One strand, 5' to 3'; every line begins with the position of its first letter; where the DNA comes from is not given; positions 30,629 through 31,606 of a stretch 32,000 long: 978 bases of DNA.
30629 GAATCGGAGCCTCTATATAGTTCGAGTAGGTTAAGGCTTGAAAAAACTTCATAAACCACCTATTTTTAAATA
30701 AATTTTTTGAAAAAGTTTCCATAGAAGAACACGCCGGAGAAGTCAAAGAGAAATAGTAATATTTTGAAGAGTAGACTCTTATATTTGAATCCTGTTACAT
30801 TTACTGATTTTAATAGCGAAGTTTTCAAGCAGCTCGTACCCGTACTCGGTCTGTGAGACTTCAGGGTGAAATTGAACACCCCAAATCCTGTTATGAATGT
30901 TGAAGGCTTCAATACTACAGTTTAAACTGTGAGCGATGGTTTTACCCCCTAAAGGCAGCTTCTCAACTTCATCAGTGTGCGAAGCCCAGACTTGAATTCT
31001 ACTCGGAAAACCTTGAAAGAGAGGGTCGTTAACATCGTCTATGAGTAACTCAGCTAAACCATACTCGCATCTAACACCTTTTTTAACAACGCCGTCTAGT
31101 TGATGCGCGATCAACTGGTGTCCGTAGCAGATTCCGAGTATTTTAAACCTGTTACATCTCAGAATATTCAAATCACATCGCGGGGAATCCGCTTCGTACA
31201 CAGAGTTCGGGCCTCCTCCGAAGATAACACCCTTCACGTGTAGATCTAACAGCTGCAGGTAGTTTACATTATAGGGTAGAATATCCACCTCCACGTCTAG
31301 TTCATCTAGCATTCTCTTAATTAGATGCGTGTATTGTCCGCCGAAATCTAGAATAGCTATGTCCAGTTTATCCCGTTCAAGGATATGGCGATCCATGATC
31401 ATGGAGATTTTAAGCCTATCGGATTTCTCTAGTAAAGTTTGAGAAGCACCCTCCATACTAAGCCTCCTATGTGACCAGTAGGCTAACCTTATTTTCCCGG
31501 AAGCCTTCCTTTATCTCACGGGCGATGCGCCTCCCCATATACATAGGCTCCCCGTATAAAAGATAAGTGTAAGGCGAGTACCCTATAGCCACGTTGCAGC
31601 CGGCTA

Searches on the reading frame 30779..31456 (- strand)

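Call 62: search_protein_families(library=pfam, proteins=[window:30779-31456:-], max_evalue=0.001)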
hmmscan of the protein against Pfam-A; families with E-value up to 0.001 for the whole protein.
window:30779-31456:- (225 aa): 2 families
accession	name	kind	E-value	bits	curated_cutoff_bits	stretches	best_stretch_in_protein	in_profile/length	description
PF00117.34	GATase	-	1.6e-38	132.7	22.8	1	35-216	2-189/190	Glutamine amidotransferase class-I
PF07722.19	Peptidase_C26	-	1.3e-06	28.8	20.5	1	105-199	107-219/219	Peptidase C26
